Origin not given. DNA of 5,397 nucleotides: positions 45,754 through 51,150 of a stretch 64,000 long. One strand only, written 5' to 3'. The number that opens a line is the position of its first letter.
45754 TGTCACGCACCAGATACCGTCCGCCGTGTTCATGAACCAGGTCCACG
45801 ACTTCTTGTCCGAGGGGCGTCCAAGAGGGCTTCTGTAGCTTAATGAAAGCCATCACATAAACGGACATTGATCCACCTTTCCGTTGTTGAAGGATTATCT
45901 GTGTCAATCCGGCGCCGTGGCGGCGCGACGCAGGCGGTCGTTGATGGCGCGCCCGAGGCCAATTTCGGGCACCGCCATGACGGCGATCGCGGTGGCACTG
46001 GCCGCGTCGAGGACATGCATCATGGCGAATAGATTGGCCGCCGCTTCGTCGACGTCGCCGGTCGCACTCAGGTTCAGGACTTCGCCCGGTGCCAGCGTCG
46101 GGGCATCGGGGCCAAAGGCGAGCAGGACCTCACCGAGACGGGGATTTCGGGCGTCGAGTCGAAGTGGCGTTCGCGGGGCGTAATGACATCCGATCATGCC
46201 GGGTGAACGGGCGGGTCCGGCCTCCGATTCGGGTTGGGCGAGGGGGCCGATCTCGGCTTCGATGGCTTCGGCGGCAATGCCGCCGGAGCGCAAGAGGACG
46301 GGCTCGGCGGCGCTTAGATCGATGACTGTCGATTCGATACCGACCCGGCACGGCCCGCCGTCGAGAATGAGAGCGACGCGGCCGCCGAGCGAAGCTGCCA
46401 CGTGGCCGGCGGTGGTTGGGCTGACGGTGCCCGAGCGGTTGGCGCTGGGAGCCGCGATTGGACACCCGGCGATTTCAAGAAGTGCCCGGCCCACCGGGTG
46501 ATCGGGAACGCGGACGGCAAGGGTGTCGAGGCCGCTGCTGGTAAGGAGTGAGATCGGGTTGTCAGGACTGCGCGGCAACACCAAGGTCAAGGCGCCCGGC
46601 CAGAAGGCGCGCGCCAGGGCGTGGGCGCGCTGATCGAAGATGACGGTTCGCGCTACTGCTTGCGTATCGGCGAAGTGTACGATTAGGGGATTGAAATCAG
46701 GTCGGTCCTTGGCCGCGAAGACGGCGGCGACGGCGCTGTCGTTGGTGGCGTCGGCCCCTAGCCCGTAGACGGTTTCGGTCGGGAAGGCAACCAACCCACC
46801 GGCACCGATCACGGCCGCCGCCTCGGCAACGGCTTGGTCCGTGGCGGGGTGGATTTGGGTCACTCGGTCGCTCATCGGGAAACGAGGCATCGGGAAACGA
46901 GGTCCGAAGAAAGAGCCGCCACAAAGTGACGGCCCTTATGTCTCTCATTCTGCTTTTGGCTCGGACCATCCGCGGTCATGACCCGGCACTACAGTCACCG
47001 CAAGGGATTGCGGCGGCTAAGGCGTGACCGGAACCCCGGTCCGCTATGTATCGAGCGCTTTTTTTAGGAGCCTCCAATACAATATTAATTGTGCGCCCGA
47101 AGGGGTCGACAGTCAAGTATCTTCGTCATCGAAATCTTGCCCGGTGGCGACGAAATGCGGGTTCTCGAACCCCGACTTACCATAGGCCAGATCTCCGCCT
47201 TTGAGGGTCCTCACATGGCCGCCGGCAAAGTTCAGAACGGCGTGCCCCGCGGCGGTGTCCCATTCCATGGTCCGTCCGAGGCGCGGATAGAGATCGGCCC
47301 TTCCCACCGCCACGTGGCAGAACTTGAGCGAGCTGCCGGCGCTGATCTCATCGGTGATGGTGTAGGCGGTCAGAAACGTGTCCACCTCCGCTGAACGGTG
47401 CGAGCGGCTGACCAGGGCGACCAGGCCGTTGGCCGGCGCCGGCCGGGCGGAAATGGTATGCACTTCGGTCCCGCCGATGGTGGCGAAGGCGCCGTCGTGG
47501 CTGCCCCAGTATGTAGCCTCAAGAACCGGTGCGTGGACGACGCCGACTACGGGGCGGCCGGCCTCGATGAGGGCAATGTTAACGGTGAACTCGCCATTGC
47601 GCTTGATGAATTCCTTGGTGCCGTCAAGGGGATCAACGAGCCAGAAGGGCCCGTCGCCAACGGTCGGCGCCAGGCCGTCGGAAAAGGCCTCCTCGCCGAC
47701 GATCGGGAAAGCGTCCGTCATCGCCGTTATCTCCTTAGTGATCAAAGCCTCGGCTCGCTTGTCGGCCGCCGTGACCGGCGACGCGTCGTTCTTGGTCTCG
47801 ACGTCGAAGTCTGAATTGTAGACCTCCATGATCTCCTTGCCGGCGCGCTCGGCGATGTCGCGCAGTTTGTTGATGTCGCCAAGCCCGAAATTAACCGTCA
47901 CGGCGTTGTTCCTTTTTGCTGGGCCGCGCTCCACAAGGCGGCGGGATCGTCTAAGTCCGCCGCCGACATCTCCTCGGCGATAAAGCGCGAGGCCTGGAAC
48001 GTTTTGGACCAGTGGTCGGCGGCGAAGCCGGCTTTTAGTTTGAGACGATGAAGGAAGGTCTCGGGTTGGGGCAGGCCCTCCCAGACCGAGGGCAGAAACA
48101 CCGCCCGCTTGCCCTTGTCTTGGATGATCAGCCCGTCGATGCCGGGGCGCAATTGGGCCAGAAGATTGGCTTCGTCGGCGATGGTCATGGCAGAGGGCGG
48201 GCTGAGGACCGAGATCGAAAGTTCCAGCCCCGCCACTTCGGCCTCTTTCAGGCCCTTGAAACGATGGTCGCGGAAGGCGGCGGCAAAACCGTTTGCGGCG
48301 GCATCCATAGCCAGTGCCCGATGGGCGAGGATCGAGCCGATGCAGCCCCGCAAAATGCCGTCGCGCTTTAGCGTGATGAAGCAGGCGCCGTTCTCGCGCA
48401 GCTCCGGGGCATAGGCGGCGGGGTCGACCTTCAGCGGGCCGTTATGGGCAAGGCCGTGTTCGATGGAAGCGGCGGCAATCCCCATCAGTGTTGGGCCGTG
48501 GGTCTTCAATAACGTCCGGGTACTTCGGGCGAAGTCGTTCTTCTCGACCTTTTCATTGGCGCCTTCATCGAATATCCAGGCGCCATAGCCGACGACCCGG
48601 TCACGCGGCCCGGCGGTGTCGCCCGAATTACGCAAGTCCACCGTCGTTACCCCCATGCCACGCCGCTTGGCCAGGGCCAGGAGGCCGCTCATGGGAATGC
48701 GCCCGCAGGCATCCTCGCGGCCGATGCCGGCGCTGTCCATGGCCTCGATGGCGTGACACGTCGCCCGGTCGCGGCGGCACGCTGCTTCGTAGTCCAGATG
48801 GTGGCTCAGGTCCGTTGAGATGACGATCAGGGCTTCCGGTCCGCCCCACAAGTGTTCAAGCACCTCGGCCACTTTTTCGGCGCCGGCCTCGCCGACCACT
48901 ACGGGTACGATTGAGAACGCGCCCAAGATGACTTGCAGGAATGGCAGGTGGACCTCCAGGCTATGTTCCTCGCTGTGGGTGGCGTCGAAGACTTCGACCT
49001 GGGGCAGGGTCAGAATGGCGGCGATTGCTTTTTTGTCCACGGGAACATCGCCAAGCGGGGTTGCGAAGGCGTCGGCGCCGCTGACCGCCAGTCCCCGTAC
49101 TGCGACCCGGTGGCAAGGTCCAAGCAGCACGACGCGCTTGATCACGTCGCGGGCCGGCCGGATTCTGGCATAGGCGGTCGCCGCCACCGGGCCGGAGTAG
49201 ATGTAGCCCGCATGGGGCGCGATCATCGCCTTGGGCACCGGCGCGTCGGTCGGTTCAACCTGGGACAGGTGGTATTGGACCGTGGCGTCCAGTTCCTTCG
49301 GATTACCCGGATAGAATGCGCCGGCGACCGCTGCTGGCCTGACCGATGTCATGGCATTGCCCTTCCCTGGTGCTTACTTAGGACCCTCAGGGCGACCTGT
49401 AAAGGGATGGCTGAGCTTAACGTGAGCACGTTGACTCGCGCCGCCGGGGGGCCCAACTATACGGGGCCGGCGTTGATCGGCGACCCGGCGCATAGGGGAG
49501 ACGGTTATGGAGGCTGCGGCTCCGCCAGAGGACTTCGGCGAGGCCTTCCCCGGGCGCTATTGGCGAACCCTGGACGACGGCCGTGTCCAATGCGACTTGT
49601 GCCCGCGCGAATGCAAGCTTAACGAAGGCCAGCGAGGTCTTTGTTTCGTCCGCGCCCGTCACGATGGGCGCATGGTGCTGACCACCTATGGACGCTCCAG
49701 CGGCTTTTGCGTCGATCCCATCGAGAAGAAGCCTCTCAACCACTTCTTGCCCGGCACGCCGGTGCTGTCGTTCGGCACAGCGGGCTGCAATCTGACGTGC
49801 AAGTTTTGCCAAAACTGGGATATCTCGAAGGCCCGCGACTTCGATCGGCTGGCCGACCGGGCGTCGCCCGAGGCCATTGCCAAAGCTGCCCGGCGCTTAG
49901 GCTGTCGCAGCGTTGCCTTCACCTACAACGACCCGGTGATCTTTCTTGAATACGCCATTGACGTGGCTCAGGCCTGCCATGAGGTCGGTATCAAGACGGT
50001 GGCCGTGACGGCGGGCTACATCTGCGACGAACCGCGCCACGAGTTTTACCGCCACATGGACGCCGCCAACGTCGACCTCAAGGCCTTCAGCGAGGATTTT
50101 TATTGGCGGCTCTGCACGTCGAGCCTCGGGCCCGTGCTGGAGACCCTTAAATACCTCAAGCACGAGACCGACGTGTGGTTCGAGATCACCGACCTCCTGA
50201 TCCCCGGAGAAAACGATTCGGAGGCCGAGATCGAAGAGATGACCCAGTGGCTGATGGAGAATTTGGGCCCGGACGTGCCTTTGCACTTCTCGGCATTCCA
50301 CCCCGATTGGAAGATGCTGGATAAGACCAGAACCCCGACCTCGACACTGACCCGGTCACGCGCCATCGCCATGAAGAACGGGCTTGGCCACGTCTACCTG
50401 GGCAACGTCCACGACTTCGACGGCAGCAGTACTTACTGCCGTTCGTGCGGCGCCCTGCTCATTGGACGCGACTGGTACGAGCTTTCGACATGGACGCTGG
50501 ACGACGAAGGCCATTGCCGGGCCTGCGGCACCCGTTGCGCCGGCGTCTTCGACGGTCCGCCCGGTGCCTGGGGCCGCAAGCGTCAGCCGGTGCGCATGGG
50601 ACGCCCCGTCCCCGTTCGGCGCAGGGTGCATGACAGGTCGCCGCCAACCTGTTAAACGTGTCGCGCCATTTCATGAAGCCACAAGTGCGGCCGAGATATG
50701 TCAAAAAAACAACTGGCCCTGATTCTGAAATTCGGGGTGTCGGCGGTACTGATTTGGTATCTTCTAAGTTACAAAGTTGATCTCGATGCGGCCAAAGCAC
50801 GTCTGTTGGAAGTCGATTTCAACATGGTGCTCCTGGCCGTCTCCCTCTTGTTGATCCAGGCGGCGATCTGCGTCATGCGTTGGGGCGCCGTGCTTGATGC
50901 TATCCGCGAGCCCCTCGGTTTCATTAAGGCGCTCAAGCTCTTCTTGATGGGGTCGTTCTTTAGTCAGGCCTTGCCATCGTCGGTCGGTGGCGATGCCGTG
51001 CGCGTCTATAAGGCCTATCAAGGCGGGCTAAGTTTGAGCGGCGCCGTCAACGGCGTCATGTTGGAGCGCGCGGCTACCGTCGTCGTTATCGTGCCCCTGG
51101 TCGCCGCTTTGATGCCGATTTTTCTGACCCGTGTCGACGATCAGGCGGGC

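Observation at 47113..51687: AmmeMemoRadiSam module with unusual wiring: Memo-AMMECR1 fusion coupled to a CysQ-type phosphatase, radical-SAM partner followed by a flippase-like membrane protein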

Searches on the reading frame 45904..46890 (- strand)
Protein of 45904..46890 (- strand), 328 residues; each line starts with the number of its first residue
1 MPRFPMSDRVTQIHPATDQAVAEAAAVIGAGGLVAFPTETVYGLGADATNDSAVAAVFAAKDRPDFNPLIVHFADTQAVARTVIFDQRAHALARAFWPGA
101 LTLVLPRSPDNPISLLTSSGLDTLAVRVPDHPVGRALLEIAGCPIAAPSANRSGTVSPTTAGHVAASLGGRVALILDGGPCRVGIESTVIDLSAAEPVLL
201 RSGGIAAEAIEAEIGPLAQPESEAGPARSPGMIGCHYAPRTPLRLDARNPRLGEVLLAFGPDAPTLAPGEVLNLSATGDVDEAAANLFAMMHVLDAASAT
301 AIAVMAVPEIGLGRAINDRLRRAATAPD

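Call 3: search_protein_families(library=ncbifam, proteins=[window:45904-46890:-])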
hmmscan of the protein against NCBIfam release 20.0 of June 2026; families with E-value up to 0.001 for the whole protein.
window:45904-46890:- (328 aa): 3 families
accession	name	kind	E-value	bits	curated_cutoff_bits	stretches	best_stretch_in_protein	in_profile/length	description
TIGR00057.1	TIGR00057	equivalog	1.1e-55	188.1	123.2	1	17-213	7-200/202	L-threonylcarbamoyladenylate synthase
NF007919.1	PRK10634.1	equivalog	9e-23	80.7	175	1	27-178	4-155/176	L-threonylcarbamoyladenylate synthase type 1 TsaC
TIGR00143.1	hypF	equivalog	7.6e-05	21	466.1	1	17-155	190-325/741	carbamoyltransferase HypF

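Call 4: search_protein_families(library=pfam, proteins=[window:45904-46890:-])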
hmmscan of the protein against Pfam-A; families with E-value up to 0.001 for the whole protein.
window:45904-46890:- (328 aa): 2 families
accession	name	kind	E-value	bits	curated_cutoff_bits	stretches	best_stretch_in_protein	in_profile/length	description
PF01300.24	Sua5_yciO_yrdC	-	2.4e-55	187.2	25.1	1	27-203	2-178/178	Telomere recombination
PF03481.19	Sua5_C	-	1.3e-19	71.6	22.9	1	206-324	2-135/136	Threonylcarbamoyl-AMP synthase, C-terminal domain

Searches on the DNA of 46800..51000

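Call 68: search_rna_families(source=window, start=46800, end=51000, threshold=evalue, max_evalue=1)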
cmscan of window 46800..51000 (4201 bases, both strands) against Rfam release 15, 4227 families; matches with E-value up to 1: 0.
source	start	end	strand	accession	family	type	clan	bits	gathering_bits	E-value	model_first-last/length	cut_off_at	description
